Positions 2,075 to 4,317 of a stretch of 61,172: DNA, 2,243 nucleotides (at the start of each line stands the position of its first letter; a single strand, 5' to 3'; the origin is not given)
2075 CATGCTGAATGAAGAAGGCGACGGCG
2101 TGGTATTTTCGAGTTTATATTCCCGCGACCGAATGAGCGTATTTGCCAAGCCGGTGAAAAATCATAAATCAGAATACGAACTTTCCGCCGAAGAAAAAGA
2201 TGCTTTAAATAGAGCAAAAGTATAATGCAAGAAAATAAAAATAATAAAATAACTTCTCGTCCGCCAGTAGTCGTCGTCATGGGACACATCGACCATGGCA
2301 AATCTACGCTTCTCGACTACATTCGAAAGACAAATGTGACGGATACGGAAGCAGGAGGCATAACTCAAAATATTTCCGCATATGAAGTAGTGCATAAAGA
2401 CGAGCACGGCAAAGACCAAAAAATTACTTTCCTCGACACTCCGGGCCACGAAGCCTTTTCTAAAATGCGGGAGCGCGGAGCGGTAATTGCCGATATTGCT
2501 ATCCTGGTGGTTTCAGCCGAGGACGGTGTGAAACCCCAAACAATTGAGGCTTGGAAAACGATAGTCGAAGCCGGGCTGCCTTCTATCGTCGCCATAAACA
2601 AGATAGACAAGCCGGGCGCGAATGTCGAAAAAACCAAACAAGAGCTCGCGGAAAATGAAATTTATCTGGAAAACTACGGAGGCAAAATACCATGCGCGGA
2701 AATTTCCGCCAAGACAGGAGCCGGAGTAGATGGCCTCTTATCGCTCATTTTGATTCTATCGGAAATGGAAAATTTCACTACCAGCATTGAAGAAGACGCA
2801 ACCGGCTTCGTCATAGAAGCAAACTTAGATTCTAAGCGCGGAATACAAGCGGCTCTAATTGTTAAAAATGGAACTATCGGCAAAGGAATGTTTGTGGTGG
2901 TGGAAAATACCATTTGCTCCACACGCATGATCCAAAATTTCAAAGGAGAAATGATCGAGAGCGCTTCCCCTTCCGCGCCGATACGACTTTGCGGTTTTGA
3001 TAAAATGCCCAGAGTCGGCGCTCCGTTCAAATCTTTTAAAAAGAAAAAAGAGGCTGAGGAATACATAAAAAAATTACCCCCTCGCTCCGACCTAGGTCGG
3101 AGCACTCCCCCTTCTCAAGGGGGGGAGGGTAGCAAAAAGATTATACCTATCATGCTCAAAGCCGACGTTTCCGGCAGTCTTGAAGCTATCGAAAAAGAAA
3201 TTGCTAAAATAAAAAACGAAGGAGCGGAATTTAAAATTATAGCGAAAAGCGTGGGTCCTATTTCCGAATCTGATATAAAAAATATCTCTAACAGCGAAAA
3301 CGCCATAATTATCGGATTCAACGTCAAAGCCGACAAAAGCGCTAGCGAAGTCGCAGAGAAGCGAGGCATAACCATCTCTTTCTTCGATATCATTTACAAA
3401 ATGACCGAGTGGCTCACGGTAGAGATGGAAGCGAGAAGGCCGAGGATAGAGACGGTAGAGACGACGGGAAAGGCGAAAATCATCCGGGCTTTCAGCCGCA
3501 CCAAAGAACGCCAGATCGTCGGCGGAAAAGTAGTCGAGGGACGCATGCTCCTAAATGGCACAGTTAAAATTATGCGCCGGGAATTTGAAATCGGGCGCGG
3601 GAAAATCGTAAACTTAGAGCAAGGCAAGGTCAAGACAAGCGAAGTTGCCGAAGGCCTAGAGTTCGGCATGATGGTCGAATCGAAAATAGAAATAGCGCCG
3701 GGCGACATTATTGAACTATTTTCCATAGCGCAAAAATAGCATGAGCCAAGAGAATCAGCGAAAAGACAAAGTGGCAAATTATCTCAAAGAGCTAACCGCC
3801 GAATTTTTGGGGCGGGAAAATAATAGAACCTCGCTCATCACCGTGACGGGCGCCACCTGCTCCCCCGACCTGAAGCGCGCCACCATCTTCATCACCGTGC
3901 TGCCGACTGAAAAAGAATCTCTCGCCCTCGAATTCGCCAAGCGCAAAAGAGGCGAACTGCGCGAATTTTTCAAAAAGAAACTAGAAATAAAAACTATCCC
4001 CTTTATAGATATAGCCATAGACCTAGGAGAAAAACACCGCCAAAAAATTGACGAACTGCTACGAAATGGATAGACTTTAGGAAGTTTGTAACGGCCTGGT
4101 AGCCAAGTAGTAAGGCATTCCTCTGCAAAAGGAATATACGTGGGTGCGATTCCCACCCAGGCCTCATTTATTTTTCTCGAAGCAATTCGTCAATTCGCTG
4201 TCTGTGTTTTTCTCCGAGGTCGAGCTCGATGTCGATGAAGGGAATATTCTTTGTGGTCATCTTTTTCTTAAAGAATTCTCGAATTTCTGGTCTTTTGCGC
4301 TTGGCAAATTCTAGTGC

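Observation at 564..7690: Mirror-image, diverged duplication of a nifS-DUF4446-infB-rbfA block pivoting on tRNA-Cys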

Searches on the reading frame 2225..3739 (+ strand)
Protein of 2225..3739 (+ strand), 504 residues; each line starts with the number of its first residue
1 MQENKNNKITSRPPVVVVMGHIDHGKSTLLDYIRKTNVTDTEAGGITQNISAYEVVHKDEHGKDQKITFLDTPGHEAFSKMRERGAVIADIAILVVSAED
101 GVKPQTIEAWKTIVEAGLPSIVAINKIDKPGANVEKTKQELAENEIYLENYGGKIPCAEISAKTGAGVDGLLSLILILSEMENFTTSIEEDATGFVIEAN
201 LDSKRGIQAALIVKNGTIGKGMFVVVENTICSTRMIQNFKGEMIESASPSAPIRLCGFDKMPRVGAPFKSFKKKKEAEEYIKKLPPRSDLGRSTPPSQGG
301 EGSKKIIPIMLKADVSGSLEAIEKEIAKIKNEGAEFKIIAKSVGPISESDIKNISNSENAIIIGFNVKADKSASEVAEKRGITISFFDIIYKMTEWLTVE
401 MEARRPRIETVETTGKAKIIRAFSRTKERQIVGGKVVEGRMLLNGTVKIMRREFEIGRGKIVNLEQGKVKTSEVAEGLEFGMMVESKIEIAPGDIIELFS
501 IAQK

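Call 9: find_encoding_contigs(protein=window:2225-3739:+, flank=10000, max_places=10)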
Protein window:2225-3739:+ (504 aa): 4 contigs read that carry it; 4 places shown.
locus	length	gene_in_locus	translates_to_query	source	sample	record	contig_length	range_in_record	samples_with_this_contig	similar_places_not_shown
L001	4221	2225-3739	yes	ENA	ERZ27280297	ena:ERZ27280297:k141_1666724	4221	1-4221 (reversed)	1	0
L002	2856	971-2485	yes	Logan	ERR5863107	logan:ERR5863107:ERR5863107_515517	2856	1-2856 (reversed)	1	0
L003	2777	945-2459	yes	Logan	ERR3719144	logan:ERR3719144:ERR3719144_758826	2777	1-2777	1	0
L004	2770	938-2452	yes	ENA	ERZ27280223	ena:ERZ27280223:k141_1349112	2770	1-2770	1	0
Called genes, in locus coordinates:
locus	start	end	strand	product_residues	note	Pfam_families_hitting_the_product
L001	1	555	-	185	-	?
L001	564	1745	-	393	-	PF00266:Aminotran_5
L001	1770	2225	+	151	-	PF14584:DUF4446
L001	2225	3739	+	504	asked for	PF00009:GTP_EFTU, PF00071:Ras (weak), PF01926:MMR_HSR1, PF08477:Roc (weak), PF22042:EF-G_D2, PF11987:IF-2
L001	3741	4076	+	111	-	PF02033:RBFA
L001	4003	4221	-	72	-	?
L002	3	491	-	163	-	?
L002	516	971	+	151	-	PF14584:DUF4446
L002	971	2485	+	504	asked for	PF00009:GTP_EFTU, PF00071:Ras (weak), PF01926:MMR_HSR1, PF08477:Roc (weak), PF22042:EF-G_D2, PF11987:IF-2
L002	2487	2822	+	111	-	PF02033:RBFA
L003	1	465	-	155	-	?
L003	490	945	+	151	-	PF14584:DUF4446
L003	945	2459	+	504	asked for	PF00009:GTP_EFTU, PF00071:Ras (weak), PF01926:MMR_HSR1, PF08477:Roc (weak), PF22042:EF-G_D2, PF11987:IF-2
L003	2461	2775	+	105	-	?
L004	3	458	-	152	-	?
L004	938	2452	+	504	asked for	PF00009:GTP_EFTU, PF00071:Ras (weak), PF01926:MMR_HSR1, PF08477:Roc (weak), PF22042:EF-G_D2, PF11987:IF-2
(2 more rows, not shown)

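Call 20: find_homologous_proteins(query=window:2225-3739:+, max_evalue=1e-50)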
Query window:2225-3739:+ (504 aa): 7999 proteins with E <= 1e-50 among 8000 candidates; the best 120 are listed.
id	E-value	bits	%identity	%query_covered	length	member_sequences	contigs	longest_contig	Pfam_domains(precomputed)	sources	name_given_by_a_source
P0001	0.0e+0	1082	100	100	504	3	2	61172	PF01926.30,PF11987.14,PF08477.20,PF00009.34,PF00071.29,PF22042.3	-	-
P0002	2.4e-257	872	81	100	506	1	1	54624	PF01926.30,PF11987.14,PF08477.20,PF00009.34,PF00071.29,PF22042.3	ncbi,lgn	ncbi:MAG: translation initiation factor IF-2 [Patescibacteria group bacterium]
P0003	5.7e-257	871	83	96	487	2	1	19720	PF01926.30,PF11987.14,PF00009.34,PF00071.29,PF22042.3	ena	-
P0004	2.3e-255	866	81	98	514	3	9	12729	PF01926.30,PF11987.14,PF08477.20,PF00009.34,PF00071.29,PF22042.3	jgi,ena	-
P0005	2.3e-254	863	80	100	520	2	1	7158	PF01926.30,PF11987.14,PF00009.34,PF00071.29,PF22042.3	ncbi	-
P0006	9.6e-254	861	80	100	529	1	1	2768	PF01926.30,PF11987.14,PF08477.20,PF00009.34,PF00071.29,PF22042.3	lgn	-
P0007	7.4e-253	858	80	100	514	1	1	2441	PF01926.30,PF11987.14,PF08477.20,PF00350.30,PF00009.34,PF00071.29,PF22042.3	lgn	-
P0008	1.8e-252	856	79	100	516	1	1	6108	PF01926.30,PF11987.14,PF08477.20,PF00009.34,PF00071.29,PF22042.3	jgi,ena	-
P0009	2.3e-252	856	80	100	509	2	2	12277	PF01926.30,PF11987.14,PF08477.20,PF00009.34,PF00071.29,PF22042.3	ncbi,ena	-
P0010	2.2e-251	853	79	100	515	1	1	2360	PF01926.30,PF11987.14,PF08477.20,PF00009.34,PF00071.29,PF22042.3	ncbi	-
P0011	6.9e-250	848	80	100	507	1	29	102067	PF01926.30,PF11987.14,PF08477.20,PF00009.34,PF00071.29,PF22042.3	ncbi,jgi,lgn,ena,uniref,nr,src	ncbi:MAG: Translation initiation factor IF-2 protein [Parcubacteria group bacterium GW2011_GWC1_35_8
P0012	9.9e-250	847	77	100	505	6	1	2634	PF01926.30,PF11987.14,PF08477.20,PF00009.34,PF00071.29,PF22042.3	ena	-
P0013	1.5e-249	847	79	100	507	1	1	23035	PF01926.30,PF11987.14,PF08477.20,PF00009.34,PF00071.29,PF22042.3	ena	-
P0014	3.8e-249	845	79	100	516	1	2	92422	PF01926.30,PF11987.14,PF08477.20,PF02421.25,PF00009.34,PF00071.29,PF22042.3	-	-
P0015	4.8e-249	845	80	100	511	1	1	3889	PF01926.30,PF11987.14,PF08477.20,PF00009.34,PF00071.29,PF22042.3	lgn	-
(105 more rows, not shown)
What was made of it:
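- The window is the whole 61,172-nt contig (call 20), so arm 1 is its terminal 4 kb.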

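Call 26: find_related_loci(query=A1, collection=genome_contigs, flank=10000)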
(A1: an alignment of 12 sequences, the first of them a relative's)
Query A1 (504 aa) in genome_contigs; peptide patterns used: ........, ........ (x = any residue, [..] = any of these).
600 stretches matched a pattern (row limit reached: there are more); 576 encode a relative of the query (tblastn E <= 1e-3); the best 80 are kept; 80 distinct loci.
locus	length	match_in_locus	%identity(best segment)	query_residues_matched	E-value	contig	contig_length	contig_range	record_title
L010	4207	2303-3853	74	1-504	0e+0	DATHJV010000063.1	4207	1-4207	MAG TPA_asm: Candidatus Paceibacterota bacterium isolate SMAG_U12561 k141_482367, whole genome shotgun sequence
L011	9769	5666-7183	72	1-504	0e+0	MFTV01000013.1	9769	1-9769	MAG: Candidatus Nomurabacteria bacterium RIFCSPHIGHO2_02_40_30 rifcsphigho2_02_sub10_scaffold_697, whole genome shotgun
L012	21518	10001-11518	71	1-504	0e+0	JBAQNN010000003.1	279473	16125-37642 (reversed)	MAG: Minisyncoccia bacterium isolate MFD12002_ilm_asm_bin51 k127_62407, whole genome shotgun sequence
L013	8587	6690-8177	70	3-504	0e+0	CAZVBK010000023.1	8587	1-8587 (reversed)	MAG TPA_asm: uncultured Candidatus Saccharibacteria bacterium isolate SRP286056_co1_117 genome assembly, contig: NODE_10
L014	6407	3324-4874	68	1-504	0e+0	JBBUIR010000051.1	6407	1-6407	MAG: Patescibacteria group bacterium isolate H52-bin137_1 H52_bin137_1_000000000051, whole genome shotgun sequence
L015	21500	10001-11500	67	1-504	0e+0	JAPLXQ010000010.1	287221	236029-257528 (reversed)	MAG: Candidatus Nomurabacteria bacterium isolate LacPavin_0818_WC45_MAG_33_35 LacPavin_0818_WC45_scaffold_96302, whole g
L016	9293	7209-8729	58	1-504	0e+0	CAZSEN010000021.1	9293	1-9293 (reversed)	MAG TPA_asm: uncultured Candidatus Saccharibacteria bacterium isolate SRP269290_co3_995 genome assembly, contig: NODE_97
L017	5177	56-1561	54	1-504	2e-178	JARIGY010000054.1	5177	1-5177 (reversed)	MAG: Candidatus Taylorbacteria bacterium isolate CullarsAll.DT.32 k141_818556, whole genome shotgun sequence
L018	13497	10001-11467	55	10-504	9e-170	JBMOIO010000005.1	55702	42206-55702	MAG: Minisyncoccia bacterium isolate Deming_bin.451 contig906, whole genome shotgun sequence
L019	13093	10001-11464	54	10-504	9e-169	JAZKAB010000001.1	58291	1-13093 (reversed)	MAG: Patescibacteria group bacterium isolate ADI_H3L2_1_122_18_3-bin004 ADIH3L21_B004_0_000000000001, whole genome shotg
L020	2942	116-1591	54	3-497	1e-176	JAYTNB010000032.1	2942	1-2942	MAG: bacterium isolate GFS_3870 GFS_3870_31, whole genome shotgun sequence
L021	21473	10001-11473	51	10-504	3e-163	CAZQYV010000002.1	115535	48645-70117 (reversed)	MAG TPA_asm: uncultured Candidatus Saccharibacteria bacterium isolate SRP286056_co1_693 genome assembly, contig: NODE_11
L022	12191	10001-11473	51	12-504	1e-162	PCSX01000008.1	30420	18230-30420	MAG: Candidatus Vogelbacteria bacterium CG22_combo_CG10-13_8_21_14_all_37_9 CG22_scaffold_2230_c, whole genome shotgun s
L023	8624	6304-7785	51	10-504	2e-158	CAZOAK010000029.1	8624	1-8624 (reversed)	MAG TPA_asm: uncultured Candidatus Saccharibacteria bacterium isolate SRP286056_co3_36 genome assembly, contig: NODE_103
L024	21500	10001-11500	51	5-504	9e-158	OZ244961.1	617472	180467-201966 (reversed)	MAG: Candidatus Paceibacterota bacterium isolate 63aa3da3-3836-4a92-b552-87f0a2bd5cc7 genome assembly, chromosome: 1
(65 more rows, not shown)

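Call 33: search_protein_families(library=pfam, proteins=[window:2225-3739:+], max_evalue=0.001)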
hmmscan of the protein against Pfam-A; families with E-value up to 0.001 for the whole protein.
window:2225-3739:+ (504 aa): 8 families
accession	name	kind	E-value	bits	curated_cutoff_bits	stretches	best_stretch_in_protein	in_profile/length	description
PF00009.33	GTP_EFTU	-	7.5e-38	130.4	26.5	1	16-175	6-182/188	Elongation factor Tu GTP binding domain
PF11987.13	IF-2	-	2.7e-30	105.1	27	1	301-395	21-114/117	Translation-initiation factor 2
PF22042.2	EF-G_D2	-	2.3e-14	53.7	27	1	192-268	2-81/84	Elongation factor G domain 2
PF01926.29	MMR_HSR1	-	1.9e-10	41.3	21.9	1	16-126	2-113/113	50S ribosome-binding GTPase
PF00071.28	Ras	-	7.7e-07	29.3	21.6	1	16-172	2-153/162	Ras family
PF08477.19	Roc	-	1.6e-06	28.8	27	1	16-128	2-119/119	Ras of Complex, Roc, domain of DAPkinase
PF00350.29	Dynamin_N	-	5.3e-05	23.7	27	1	16-144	1-124/168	Dynamin family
PF02421.24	FeoB_N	-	0.00036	20.5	27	1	16-173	3-154/156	Ferrous iron transport protein B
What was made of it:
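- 2225..3739 (+): Short IF-2 (504 aa), arm 1. It carries an in-frame GC-rich double hairpin at 3079-3130. Pfam hits in call 33.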

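Call 46: find_encoding_contigs(protein=P0003, flank=8000, max_places=3)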
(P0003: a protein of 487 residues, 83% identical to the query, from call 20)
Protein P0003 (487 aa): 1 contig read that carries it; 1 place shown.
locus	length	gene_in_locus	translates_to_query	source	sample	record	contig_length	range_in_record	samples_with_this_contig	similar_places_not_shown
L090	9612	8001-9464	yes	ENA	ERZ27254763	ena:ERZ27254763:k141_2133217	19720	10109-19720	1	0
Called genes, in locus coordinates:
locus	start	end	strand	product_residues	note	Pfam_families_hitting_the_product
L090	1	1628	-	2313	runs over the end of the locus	PF13884:Peptidase_S74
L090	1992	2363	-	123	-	PF01850:PIN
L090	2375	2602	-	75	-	-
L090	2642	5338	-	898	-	PF02861:Clp_N, PF13191:AAA_16 (weak), PF23569:NBD_SMAX1, PF00004:AAA, PF17871:AAA_lid_9, PF07724:AAA_2, PF07728:AAA_5, PF10431:ClpB_D2-small, +4 more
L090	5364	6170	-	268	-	-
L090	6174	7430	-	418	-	PF00266:Aminotran_5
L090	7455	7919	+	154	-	PF14584:DUF4446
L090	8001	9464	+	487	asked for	PF00009:GTP_EFTU, PF00071:Ras (weak), PF01926:MMR_HSR1, PF22042:EF-G_D2, PF11987:IF-2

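Call 47: find_encoding_contigs(protein=P0005, flank=8000, max_places=3)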
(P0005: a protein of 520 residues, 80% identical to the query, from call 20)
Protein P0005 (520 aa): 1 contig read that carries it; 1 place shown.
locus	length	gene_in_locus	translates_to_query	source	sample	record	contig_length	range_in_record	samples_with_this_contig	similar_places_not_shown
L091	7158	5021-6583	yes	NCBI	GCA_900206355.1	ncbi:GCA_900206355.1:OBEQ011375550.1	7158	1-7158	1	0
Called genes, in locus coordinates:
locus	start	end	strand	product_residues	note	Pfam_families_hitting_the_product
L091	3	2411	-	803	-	?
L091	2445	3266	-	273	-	-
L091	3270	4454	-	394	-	PF00266:Aminotran_5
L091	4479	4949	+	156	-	PF14584:DUF4446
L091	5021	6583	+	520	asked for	PF00009:GTP_EFTU, PF00071:Ras (weak), PF01926:MMR_HSR1, PF22042:EF-G_D2, PF11987:IF-2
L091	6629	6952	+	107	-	PF02033:RBFA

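Call 56: find_encoding_contigs(protein=P0008, flank=8000, max_places=3)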
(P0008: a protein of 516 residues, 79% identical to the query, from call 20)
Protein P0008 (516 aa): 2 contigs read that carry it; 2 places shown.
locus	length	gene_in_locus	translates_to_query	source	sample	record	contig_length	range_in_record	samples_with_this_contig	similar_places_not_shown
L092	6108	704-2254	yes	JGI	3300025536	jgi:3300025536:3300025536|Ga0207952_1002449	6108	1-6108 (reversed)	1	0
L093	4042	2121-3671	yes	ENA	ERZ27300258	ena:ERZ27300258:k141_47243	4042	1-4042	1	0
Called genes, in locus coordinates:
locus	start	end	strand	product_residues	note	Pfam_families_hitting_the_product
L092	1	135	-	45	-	?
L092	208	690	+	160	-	PF14584:DUF4446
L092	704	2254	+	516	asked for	PF00009:GTP_EFTU, PF00071:Ras, PF01926:MMR_HSR1, PF08477:Roc (weak), PF22042:EF-G_D2, PF11987:IF-2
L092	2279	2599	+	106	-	PF02033:RBFA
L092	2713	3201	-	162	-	PF13392:HNH_3 (weak)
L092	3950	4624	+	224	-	-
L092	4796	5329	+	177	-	-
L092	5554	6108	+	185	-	?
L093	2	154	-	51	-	?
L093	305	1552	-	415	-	PF00266:Aminotran_5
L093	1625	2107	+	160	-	PF14584:DUF4446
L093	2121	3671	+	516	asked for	PF00009:GTP_EFTU, PF00071:Ras, PF01926:MMR_HSR1, PF08477:Roc (weak), PF22042:EF-G_D2, PF11987:IF-2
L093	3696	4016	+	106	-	PF02033:RBFA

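Call 57: find_encoding_contigs(protein=P0006, flank=8000, max_places=3)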
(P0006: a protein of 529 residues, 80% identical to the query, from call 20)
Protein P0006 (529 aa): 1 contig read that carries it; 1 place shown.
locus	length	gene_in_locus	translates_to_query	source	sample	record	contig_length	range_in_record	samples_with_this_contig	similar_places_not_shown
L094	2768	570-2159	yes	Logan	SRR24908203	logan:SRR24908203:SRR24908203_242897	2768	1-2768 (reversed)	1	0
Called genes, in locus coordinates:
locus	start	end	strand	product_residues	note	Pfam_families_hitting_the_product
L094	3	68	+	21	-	?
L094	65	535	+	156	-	PF14584:DUF4446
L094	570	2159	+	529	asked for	PF00009:GTP_EFTU, PF00071:Ras (weak), PF01926:MMR_HSR1, PF08477:Roc (weak), PF22042:EF-G_D2, PF11987:IF-2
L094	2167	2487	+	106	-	PF02033:RBFA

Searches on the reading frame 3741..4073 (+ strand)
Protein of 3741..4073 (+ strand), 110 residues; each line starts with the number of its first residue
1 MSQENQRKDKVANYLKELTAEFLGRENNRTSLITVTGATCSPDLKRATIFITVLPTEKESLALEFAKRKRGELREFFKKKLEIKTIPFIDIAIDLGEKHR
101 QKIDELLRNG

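Call 16: find_encoding_contigs(protein=window:3741-4073:+, flank=10000, max_places=10)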
Protein window:3741-4073:+ (110 aa): no gene with exactly this product is on record in the collection.
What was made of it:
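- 3741..4073 (+): rbfA, arm 1. Its last 16 nt (4058-4073) lie beyond an assembly-graph fork. This exact 110-aa product is on record nowhere else (call 16).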

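Call 33: search_protein_families(library=pfam, proteins=[window:3741-4073:+], max_evalue=0.001)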
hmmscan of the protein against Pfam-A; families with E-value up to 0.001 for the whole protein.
window:3741-4073:+ (110 aa): 1 family
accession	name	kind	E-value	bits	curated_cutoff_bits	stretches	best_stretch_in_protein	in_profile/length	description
PF02033.23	RBFA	-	8.4e-14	52.2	34.7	1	7-107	1-105/105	Ribosome-binding factor A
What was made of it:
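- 3741..4073 (+): RBFA Pfam hit (call 33).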

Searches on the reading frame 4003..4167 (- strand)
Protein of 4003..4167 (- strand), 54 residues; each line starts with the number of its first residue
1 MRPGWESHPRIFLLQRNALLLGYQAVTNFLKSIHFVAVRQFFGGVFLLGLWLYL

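Call 49: find_encoding_contigs(protein=window:4003-4167:-, flank=10000, max_places=10)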
Protein window:4003-4167:- (54 aa): no gene with exactly this product is on record in the collection.
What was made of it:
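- Tried and rejected: Exact-product look-ups for the window's RbfA1 variant (call 16) and for the antisense ORF across the junction (call 49) found nothing.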
